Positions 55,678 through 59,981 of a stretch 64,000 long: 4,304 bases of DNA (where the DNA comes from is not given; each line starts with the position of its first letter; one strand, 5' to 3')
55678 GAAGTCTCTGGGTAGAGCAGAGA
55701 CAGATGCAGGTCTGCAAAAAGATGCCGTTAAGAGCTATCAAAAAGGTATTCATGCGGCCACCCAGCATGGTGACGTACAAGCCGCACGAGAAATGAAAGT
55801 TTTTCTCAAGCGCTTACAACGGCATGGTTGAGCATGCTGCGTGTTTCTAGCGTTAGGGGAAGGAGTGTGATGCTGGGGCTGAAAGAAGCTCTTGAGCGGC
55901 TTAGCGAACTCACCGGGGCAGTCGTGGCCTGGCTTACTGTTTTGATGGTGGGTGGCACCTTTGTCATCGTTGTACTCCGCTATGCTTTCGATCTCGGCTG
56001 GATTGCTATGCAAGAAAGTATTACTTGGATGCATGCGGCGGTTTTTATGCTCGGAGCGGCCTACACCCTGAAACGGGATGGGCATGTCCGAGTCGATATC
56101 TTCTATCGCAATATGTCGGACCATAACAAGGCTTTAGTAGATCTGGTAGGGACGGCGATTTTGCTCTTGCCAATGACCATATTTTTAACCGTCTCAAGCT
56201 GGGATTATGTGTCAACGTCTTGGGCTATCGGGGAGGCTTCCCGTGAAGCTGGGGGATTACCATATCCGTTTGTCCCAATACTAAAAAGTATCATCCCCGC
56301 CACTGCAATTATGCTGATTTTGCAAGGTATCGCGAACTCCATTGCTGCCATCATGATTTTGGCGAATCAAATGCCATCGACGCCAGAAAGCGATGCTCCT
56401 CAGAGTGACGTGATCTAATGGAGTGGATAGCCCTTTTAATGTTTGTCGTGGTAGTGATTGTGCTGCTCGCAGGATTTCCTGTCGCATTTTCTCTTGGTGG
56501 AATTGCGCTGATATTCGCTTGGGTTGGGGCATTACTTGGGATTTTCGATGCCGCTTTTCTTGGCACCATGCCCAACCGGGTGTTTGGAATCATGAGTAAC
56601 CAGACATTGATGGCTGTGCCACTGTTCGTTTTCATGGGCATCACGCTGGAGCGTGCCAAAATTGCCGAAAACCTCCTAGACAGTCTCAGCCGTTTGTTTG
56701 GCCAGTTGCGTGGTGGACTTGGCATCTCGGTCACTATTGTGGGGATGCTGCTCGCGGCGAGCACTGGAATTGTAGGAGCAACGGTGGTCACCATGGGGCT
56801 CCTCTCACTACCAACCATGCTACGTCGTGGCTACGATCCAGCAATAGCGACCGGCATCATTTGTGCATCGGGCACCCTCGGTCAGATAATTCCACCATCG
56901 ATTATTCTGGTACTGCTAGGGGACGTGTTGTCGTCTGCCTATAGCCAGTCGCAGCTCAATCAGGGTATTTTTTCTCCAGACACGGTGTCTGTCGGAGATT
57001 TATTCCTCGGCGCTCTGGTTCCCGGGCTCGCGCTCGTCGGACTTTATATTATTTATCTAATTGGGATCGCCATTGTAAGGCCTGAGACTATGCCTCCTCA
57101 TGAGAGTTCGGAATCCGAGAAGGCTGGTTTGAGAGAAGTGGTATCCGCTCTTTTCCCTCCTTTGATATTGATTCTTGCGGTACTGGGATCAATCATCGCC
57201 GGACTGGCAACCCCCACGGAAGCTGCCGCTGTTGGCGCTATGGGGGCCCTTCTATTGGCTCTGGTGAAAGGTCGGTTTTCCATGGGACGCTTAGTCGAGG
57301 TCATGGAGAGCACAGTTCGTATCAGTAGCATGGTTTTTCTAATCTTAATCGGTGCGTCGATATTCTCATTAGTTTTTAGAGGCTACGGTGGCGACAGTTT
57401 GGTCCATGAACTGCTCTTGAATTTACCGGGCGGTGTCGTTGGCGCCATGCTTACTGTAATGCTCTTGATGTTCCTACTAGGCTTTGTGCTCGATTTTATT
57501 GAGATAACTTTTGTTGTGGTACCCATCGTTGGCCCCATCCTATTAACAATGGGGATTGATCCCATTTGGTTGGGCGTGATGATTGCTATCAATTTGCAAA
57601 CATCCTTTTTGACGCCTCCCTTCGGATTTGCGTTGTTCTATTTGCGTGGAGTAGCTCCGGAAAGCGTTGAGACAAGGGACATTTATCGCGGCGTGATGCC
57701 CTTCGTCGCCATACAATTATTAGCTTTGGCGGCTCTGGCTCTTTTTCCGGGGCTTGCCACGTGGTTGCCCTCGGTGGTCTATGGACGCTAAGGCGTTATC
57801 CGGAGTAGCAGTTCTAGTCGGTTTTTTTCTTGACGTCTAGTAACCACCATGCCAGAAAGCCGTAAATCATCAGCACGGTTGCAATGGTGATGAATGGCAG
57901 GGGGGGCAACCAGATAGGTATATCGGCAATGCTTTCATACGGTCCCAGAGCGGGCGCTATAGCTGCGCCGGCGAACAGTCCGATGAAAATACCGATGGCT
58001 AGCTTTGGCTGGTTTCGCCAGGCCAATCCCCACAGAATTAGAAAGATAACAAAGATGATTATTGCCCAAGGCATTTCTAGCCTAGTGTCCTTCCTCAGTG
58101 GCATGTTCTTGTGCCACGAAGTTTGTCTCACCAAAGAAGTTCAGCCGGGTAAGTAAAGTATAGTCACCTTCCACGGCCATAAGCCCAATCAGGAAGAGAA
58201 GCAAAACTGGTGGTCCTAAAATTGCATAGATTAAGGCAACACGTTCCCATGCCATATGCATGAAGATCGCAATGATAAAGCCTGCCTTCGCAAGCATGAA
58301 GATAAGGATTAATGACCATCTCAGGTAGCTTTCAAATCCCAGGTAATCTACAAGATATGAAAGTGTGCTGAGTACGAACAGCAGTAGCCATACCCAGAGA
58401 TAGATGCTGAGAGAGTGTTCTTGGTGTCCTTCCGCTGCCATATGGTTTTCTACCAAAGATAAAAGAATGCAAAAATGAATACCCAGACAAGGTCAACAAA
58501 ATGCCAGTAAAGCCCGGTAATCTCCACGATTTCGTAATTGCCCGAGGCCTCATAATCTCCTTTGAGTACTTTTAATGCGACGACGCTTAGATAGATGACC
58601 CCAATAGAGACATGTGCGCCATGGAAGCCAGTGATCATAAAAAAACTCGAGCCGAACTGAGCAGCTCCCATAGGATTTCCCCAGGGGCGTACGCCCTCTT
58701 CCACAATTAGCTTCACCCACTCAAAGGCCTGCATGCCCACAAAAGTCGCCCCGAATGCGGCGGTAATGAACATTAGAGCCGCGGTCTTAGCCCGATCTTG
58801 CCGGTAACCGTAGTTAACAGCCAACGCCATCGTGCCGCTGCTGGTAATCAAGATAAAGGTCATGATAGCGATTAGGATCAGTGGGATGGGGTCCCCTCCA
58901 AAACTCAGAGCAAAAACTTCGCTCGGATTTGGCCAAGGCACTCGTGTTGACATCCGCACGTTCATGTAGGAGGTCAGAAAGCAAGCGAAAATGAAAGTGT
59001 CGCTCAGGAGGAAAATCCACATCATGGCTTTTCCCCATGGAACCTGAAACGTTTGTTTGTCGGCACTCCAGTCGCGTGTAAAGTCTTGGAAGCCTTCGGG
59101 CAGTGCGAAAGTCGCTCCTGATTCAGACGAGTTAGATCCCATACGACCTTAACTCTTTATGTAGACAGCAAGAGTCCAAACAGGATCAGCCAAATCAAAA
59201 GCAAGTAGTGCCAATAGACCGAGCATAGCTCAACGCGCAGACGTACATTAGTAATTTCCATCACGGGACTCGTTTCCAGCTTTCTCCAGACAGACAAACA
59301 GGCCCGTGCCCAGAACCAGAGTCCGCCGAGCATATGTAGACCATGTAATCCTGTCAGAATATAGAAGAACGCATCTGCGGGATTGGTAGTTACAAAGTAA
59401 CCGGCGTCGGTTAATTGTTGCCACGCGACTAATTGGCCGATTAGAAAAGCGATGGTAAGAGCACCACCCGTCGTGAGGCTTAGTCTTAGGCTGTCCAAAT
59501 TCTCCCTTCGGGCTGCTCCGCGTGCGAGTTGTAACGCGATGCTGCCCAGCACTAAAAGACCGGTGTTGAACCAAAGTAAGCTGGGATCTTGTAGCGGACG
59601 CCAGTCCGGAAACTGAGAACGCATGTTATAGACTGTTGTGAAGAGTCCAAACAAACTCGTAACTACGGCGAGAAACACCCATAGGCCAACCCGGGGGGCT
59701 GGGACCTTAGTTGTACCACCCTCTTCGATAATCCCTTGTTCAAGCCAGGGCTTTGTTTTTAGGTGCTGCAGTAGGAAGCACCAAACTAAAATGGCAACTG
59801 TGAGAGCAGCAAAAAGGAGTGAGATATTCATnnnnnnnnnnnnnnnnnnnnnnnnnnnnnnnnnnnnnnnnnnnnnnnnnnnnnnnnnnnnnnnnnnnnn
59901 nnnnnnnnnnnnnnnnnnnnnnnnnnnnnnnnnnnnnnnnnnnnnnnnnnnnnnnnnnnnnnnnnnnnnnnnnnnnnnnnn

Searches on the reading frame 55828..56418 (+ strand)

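Call 81: search_protein_families(library=pfam, proteins=[window:55828-56418:+], max_evalue=0.00001)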
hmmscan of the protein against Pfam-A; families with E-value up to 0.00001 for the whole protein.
window:55828-56418:+ (196 aa): 1 family
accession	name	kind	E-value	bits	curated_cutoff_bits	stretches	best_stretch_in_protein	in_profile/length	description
PF04290.18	DctQ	-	9.4e-16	58.4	28.3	1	40-172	1-127/132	Tripartite ATP-independent periplasmic transporters, DctQ component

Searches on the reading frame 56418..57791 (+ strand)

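Call 81: search_protein_families(library=pfam, proteins=[window:56418-57791:+], max_evalue=0.00001)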
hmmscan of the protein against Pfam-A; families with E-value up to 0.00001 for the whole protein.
window:56418-57791:+ (457 aa): 1 family
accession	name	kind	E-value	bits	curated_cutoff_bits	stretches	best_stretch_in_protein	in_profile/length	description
PF06808.19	DctM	-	5.1e-85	286.2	23.8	1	9-446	1-413/413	Tripartite ATP-independent periplasmic transporter, DctM component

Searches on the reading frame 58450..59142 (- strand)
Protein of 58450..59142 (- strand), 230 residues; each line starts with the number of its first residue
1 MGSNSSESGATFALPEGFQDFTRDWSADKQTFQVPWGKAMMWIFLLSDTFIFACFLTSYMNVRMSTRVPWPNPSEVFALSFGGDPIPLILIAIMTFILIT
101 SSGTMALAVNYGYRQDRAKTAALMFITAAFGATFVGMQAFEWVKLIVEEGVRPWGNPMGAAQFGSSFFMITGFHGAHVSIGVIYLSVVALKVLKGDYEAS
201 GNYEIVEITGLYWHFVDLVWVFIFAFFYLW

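Call 81: search_protein_families(library=pfam, proteins=[window:58450-59142:-], max_evalue=0.00001)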
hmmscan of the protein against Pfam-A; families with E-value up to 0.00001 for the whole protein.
window:58450-59142:- (230 aa): 1 family
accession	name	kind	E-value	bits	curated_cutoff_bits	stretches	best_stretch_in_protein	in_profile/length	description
PF00510.24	COX3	-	1.2e-20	74.9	23.8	1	34-230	72-256/258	Cytochrome c oxidase subunit III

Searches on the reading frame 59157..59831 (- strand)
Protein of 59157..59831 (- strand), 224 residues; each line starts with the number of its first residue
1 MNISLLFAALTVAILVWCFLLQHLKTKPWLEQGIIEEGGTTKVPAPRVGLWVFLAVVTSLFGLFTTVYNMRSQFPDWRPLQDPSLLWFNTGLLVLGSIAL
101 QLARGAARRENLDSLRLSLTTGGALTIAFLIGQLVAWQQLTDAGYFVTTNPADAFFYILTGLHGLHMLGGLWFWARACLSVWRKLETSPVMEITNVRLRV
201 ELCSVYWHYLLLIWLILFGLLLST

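Call 81: search_protein_families(library=pfam, proteins=[window:59157-59831:-], max_evalue=0.00001)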
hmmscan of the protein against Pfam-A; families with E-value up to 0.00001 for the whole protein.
window:59157-59831:- (224 aa): 1 family
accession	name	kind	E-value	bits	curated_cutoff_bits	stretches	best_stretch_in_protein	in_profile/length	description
PF00510.24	COX3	-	7.3e-08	33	23.8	1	87-218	128-250/258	Cytochrome c oxidase subunit III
